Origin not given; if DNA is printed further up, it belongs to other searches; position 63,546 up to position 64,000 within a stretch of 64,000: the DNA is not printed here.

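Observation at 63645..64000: SOS-boxed, probably leaderless RepA/AAA_25-like ATPase gene missed by the ORF track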

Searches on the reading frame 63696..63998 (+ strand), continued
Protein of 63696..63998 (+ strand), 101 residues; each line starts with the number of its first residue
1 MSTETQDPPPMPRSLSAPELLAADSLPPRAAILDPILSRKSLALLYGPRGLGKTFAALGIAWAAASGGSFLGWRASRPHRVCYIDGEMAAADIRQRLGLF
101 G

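Call 57: fold_search(model_id=the predicted structure, library=pdb)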
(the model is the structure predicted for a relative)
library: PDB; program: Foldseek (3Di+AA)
matches with E <= 10: 1705; with E <= 0.001: 786
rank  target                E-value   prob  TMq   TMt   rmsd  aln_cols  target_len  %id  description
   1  8rxc_A                3.4e-11  1.00  0.53  0.40   5.4       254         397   17  RadA helicase from Streptococcus pneumoniae coordinating dsDNA (released 2024-10-30)
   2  1nlf_A                4.8e-11  1.00  0.58  0.66   5.6       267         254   19  Crystal Structure of DNA Helicase RepA in complex with sulfate at 1.95 A resolution (released 2003-04-29)
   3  5lkm_A                7.9e-11  1.00  0.53  0.41   5.4       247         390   17  RadA bound to dTDP (released 2017-06-07)
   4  8dba_K                8.4e-11  1.00  0.55  0.34  12.5       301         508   19  Crystal structure of dodecameric KaiC (released 2023-03-22)
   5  1olo_B                1.1e-10  1.00  0.58  0.66   5.2       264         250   16  Hexameric Replicative DNA Helicase RepA from Plasmid RSF1010 - Cubic Crystal Structure (released 2003-09-19)
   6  8rxc_C                1.2e-10  1.00  0.52  0.40   9.7       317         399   13  RadA helicase from Streptococcus pneumoniae coordinating dsDNA (released 2024-10-30)
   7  1g8y_A                1.5e-10  1.00  0.58  0.69   5.5       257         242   17  CRYSTAL STRUCTURE OF THE HEXAMERIC REPLICATIVE HELICASE REPA OF PLASMID RSF1010 (released 2001-02-14)
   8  8fwj_A                2.7e-10  1.00  0.51  0.30  13.1       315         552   21  Structure of dodecameric KaiC-RS-S413E/S414E complexed with KaiB-RS solved by cryo-EM (released 2023-03-22)
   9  8fwi_A                3.4e-10  1.00  0.55  0.32  12.7       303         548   20  Structure of dodecameric KaiC-RS-S413E/S414E solved by cryo-EM (released 2023-03-22)
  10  1olo_A                3.6e-10  1.00  0.58  0.67   5.4       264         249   17  Hexameric Replicative DNA Helicase RepA from Plasmid RSF1010 - Cubic Crystal Structure (released 2003-09-19)
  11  8dba_J                7.5e-10  1.00  0.55  0.34  12.5       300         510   20  Crystal structure of dodecameric KaiC (released 2023-03-22)
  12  8rxc_F                7.9e-10  1.00  0.54  0.42   3.5       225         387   19  RadA helicase from Streptococcus pneumoniae coordinating dsDNA (released 2024-10-30)
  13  8zn6_I                8.4e-10  1.00  0.50  0.34   7.3       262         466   14  Crystal Structure of Designed Clock Protein KaiC (released 2025-04-16)
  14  7s65_C                1.1e-09  1.00  0.52  0.35   8.1       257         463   15  Compressed conformation of nighttime state KaiC (released 2021-09-22)
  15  1xms                  1.3e-09  1.00  0.46  0.45  10.9       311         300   14  E. coli RecA in complex with MnAMP-PNP (released 2005-01-04)
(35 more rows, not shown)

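Call 67: find_related_loci(query=A2, collection=viral_contigs, flank=8000)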
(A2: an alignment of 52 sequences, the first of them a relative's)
Query A2 (294 aa) in viral_contigs; peptide patterns used: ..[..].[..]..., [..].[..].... (x = any residue, [..] = any of these).
299 stretches matched a pattern; 138 encode a relative of the query (tblastn E <= 1e-3); the best 80 are kept; 80 distinct loci.
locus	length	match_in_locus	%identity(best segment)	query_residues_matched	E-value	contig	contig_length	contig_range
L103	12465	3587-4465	40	10-292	9e-64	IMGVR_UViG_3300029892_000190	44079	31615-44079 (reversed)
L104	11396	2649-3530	40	8-292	4e-60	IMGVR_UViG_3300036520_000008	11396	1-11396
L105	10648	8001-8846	38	17-290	2e-59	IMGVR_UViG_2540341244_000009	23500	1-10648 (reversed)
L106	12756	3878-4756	38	4-287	7e-60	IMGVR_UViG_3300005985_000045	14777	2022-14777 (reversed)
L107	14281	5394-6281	36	10-294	3e-59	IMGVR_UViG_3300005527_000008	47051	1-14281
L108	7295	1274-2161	36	10-294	3e-59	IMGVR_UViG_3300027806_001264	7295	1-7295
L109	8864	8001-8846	38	14-287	3e-58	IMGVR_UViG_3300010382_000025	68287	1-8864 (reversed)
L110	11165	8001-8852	38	14-290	4e-58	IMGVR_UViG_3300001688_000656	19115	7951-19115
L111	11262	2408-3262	35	19-294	6e-56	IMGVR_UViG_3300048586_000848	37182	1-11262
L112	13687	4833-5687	40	19-294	3e-55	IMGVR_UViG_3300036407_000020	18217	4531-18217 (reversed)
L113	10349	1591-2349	36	4-249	2e-55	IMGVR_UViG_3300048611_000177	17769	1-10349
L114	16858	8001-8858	37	9-283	3e-54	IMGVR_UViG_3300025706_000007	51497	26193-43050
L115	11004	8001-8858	37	9-283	3e-54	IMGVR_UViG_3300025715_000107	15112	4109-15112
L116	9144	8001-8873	41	14-294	7e-54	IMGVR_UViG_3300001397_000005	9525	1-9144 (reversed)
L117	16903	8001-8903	34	5-291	1e-50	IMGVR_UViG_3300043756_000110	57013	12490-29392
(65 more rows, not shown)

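Call 69: search_protein_families(library=pfam, proteins=[L103:1-1203:+, L103:2661-3113:-, L103:3503-4495:+, L103:4492-4989:+, L103:4970-5686:+, L103:6095-6682:+, L103:8219-9499:-, L109:5458-6714:+, L109:6757-7542:+, L103:7523-8125:-], max_evalue=0.01)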
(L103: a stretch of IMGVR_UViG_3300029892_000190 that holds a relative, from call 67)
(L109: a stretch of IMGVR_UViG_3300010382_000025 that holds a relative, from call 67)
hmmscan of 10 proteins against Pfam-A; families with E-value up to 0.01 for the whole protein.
L103:1-1203:+ (400 aa): 3 families
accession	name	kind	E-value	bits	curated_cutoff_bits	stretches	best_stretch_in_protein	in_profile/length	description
PF22022.2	Phage_int_M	-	2.3e-39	133.9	27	1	100-194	1-95/96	Phage integrase central domain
PF13356.12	Arm-DNA-bind_3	-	3.6e-29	101.2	27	1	3-88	1-83/83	Arm DNA-binding domain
PF00589.27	Phage_integrase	-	4.5e-17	62.8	27.1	1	209-360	4-157/172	Phage integrase family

L103:2661-3113:- (150 aa): 0 families

L103:3503-4495:+ (330 aa): 15 families
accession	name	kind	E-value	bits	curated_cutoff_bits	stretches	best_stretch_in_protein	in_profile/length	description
PF13481.12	AAA_25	-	1.6e-29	103.4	27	1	32-210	12-195/195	AAA domain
PF13936.12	HTH_38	-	2.1e-05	24.6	27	1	293-316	20-43/44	Helix-turn-helix domain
PF13384.12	HTH_23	-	5.3e-05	23.4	24.6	1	293-321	17-45/50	Homeodomain-like domain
PF12802.13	MarR_2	-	6.4e-05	23.5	27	1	290-318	17-45/61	MarR family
PF13551.12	HTH_29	-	0.00028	21.3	28.1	1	289-322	7-41/64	Winged helix-turn helix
PF08281.18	Sigma70_r4_2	-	0.00098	19.2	25.7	1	288-317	20-50/54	Sigma-70, region 4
PF09339.16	HTH_IclR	-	0.0013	18.9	22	1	290-316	15-41/52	IclR helix-turn-helix domain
PF00292.24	PAX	-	0.0016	18.8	22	1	276-326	16-66/125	'Paired box' domain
PF13545.12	HTH_Crp_2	-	0.0021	18.4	27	1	292-327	21-56/70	Crp-like helix-turn-helix domain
PF13518.12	HTH_28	-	0.0027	18.2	25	1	293-322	12-41/52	Helix-turn-helix domain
PF20432.4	Xre-like-HTH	-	0.0038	17.9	25.8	0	292-318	22-46/63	Antitoxin Xre-like helix-turn-helix domain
PF13542.12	HTH_Tnp_ISL3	-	0.0048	16.8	27.4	1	289-316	22-49/51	Helix-turn-helix domain of transposase family ISL3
PF04552.19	Sigma54_DBD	-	0.0051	17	22.8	0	294-316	50-72/160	Sigma-54, DNA binding domain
PF13560.12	HTH_31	-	0.0074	17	27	0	293-317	14-38/64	Helix-turn-helix domain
PF01325.25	Fe_dep_repress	-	0.0088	16.7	26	0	295-321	24-50/60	Iron dependent repressor, N-terminal DNA binding domain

L103:4492-4989:+ (165 aa): 0 families

L103:4970-5686:+ (238 aa): 1 family
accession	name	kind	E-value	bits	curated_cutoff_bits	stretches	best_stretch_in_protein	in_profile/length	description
PF06763.17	Minor_tail_Z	-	0.00068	20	23.9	0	8-236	1-184/190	Prophage minor tail protein Z (GPZ)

L103:6095-6682:+ (195 aa): 0 families

L103:8219-9499:- (426 aa): 2 families
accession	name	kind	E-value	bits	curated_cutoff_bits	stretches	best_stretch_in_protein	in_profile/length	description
PF18810.6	PBECR2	-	1.5e-26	93.4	27.1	1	285-424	1-119/120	phage-Barnase-EndoU-ColicinE5/D-RelE like nuclease2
PF04233.19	Phage_Mu_F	-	5.7e-18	66.1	29.6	1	54-168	3-111/112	Phage Mu protein F like protein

L109:5458-6714:+ (418 aa): 3 families
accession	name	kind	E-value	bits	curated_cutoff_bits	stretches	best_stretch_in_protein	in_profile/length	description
PF22022.2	Phage_int_M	-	1.1e-36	125.3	27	1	113-208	1-96/96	Phage integrase central domain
PF13356.12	Arm-DNA-bind_3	-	1.9e-29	102.1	27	1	17-101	1-82/83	Arm DNA-binding domain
PF00589.27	Phage_integrase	-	2.3e-23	83.3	27.1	1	221-382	3-166/172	Phage integrase family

L109:6757-7542:+ (261 aa): 0 families

L103:7523-8125:- (200 aa): 1 family
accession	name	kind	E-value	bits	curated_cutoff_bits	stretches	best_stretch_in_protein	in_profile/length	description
PF05069.18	Phage_tail_S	-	6.8e-16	58.9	24.3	1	11-192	5-147/148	Phage virion morphogenesis family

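Call 82: find_homologous_proteins(query=L099:7495-7914:+, max_evalue=0.00001)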
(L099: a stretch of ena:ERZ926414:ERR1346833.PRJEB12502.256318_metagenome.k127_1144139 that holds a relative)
Query L099:7495-7914:+ (140 aa): 47 proteins with E <= 0.00001 among 440 candidates.
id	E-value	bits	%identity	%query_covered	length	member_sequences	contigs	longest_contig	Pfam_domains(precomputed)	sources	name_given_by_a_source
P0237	7.6e-65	234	87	97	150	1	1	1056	-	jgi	jgi:hypothetical protein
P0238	3.6e-59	216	79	97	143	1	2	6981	-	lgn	-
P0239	7.3e-57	209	96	77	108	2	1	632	-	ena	-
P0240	1.8e-56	207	80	96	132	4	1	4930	-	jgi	-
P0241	4.5e-53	196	77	81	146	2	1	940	-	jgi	jgi:hypothetical protein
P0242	1.0e-52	195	78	81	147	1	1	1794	-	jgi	jgi:hypothetical protein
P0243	2.6e-52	194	78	83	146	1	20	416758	-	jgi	jgi:hypothetical protein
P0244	5.2e-52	193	76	96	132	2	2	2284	-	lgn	-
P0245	4.1e-51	190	75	96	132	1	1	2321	-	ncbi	-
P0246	1.3e-50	188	81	81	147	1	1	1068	-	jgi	jgi:hypothetical protein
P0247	7.8e-50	186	73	91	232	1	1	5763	-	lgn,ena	-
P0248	2.0e-49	185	74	91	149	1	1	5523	-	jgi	jgi:hypothetical protein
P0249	5.8e-49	183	78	79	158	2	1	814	-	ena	-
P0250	1.2e-48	182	77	84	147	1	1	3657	-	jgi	-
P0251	2.2e-48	181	79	76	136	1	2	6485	-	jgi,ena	jgi:hypothetical protein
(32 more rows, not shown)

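Call 86: fold_search(model_id=the predicted structure, library=viral)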
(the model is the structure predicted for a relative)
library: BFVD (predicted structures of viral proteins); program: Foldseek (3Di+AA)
matches with E <= 10: 1512; with E <= 0.001: 256
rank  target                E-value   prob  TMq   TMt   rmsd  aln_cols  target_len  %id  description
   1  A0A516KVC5            3.5e-19  1.00  0.69  0.36   7.8       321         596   21  (no name in the UniProt tables at hand)
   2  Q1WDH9                1.4e-16  1.00  0.64  0.34   8.0       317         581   21  (no name in the UniProt tables at hand)
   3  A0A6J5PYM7            4.0e-16  1.00  0.64  0.43   9.8       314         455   23  AAA domain containing protein [uncultured Caudovirales phage]
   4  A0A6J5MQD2            1.4e-15  1.00  0.62  0.27  10.4       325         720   22  Prim_Pol domain containing protein [uncultured Caudovirales phage]
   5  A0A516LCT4            1.7e-15  1.00  0.61  0.51   9.8       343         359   21  (no name in the UniProt tables at hand)
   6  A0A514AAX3            5.5e-15  1.00  0.55  0.25   8.9       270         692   22  (no name in the UniProt tables at hand)
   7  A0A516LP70            8.5e-15  1.00  0.63  0.40   7.7       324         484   18  (no name in the UniProt tables at hand)
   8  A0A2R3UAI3            1.3e-14  1.00  0.59  0.42  11.9       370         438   16  (no name in the UniProt tables at hand)
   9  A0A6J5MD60            2.9e-14  1.00  0.64  0.34   7.2       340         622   21  Archaeal primase DnaG/twinkle, TOPRIM domain [uncultured Caudovirales phage]
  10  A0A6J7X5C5            3.2e-14  1.00  0.60  0.41   7.4       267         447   20  AAA domain containing protein [uncultured Caudovirales phage]
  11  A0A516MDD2            3.2e-14  1.00  0.58  0.26   8.7       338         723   21  (no name in the UniProt tables at hand)
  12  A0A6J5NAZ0            4.1e-14  1.00  0.58  0.28   8.8       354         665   16  Prim_Pol domain containing protein [uncultured Caudovirales phage]
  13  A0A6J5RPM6            4.7e-14  1.00  0.58  0.27   7.9       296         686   20  AAA domain containing protein [uncultured Caudovirales phage]
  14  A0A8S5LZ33            5.3e-14  1.00  0.59  0.38   8.0       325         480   18  Replicative DNA helicase [Siphoviridae sp. ctCsv15]
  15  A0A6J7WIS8            1.0e-13  1.00  0.62  0.49   4.4       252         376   20  AAA domain containing protein [uncultured Caudovirales phage]
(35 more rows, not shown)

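Call 87: predict_structure(alignment_id=A3)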
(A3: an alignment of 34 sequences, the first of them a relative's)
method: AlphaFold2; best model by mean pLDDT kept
length: 146 residues; sequences in the alignment: 34
mean_pLDDT: 78.8   pTM: 0.47
mean pLDDT of the five models: 78.8, 78.6, 76.5, 75.6, 74.3
residues with pLDDT >= 90: 64; 70-90: 44; 50-70: 12; < 50: 26
segments of 3 or more residues with pLDDT < 50: 1-4, 10-29
pLDDT, mean of each block of 10 residues (from residue 1): 48 41 44 78 89 88 65 90 96 89 89 95 94 94 86
secondary structure, 60 per line:
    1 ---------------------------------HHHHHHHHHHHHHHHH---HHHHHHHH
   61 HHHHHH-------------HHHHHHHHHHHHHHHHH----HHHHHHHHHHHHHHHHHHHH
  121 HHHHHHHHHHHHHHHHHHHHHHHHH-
elements in order: H34-49 H53-66 H80-96 H101-145

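Call 89: fold_search(model_id=the predicted structure, library=pdb)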
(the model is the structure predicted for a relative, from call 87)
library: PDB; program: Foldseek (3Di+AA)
matches with E <= 10: 78; with E <= 0.001: 0
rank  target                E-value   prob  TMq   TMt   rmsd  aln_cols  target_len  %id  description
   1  1v8o_H                1.0e+00  0.15  0.18  0.19   9.6        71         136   20  Crystal Structure of PAE2754 from Pyrobaculum aerophilum (released 2004-02-10)
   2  8r3l_B                1.1e+00  0.15  0.22  0.05  13.4        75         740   19  Influenza A/H7N9 polymerase in pre-initiation state, intermediate conformation (I) with PB2-C(I), ENDO(T), and Pol II  (released 2024-02-21)
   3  7r0e_B                1.1e+00  0.10  0.21  0.05  15.5        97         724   16  Early transcription elongation state of influenza A/H7N9 polymerase backtracked due to double incoproation of nucleoti (released 2022-12-28)
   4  8pnp_B                1.6e+00  0.13  0.22  0.05  13.3        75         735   19  Influenza A/H7N9 polymerase in pre-initiation state with continuous Pol II pS5 CTD peptide mimic bound in site 1A/2A (released 2024-02-21)
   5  2ztt_C                1.8e+00  0.14  0.22  0.42  12.6        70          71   11  Crystal Structure of RNA polymerase PB1-PB2 subunits from Influenza A Virus (released 2009-06-09)
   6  7te2                  2.1e+00  0.18  0.28  0.20  12.5        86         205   20  Crystal Structure of AerR from Rhodobacter capsulatus at 2.25 A. (released 2022-08-31)
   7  9rve_B                2.1e+00  0.12  0.22  0.05  10.9        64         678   19  Structure of human 1918 influenza A polymerase heterotrimer in complex with 1918 NEP. (released 2025-12-24)
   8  9g0a_b                2.1e+00  0.11  0.22  0.05  13.3        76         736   18  Influenza A/H7N9 polymerase post-cleavage cap-snatching complex (released 2025-07-16)
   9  2ztt_A                2.2e+00  0.20  0.25  0.49  12.1        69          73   13  Crystal Structure of RNA polymerase PB1-PB2 subunits from Influenza A Virus (released 2009-06-09)
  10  6szv_B                2.4e+00  0.18  0.26  0.05  12.8        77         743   18  Bat Influenza A polymerase elongation complex with incoming UTP analogue (core + endonuclease only) (released 2020-04-15)
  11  4dwl_D                2.5e+00  0.30  0.27  0.36  14.1        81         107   15  Avd molecule from Bordetella bacteriophage DGR (released 2013-02-27)
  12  8pm0_B                2.7e+00  0.16  0.26  0.05  13.5        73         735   15  Influenza A/H7N9 polymerase in replicase-like conformation in pre-initiation state with Pol II pS5 CTD peptide mimic b (released 2024-02-21)
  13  1v8p_B                2.7e+00  0.09  0.18  0.20   9.6        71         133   21  Crystal structure of PAE2754 from Pyrobaculum aerophilum (released 2004-02-10)
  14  1v8o_C                2.9e+00  0.08  0.19  0.20  10.7        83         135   19  Crystal Structure of PAE2754 from Pyrobaculum aerophilum (released 2004-02-10)
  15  2gsc_D                3.3e+00  0.57  0.27  0.35   0.9        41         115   17  Crystal Structure of the Conserved Hypothetical Cytosolic Protein Xcc0516 from Xanthomonas campestris (released 2006-10-03)
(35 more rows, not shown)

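Call 91: search_protein_families(library=pfam, proteins=[L024:6380-9862:+], max_evalue=0.0001)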
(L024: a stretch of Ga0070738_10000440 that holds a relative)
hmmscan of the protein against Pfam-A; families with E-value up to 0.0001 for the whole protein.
L024:6380-9862:+ (1160 aa): 3 families
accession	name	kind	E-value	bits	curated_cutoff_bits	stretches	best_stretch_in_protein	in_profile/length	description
PF13395.12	HNH_4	-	2.8e-19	69.3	22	1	628-681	1-54/54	HNH endonuclease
PF18541.7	RuvC_III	-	1.4e-15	58.2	26.2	1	747-832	5-118/179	RuvC endonuclease subdomain 3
PF18470.6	Cas9_a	-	1.7e-06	28.3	26.9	1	289-379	11-91/221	Cas9 alpha-helical lobe domain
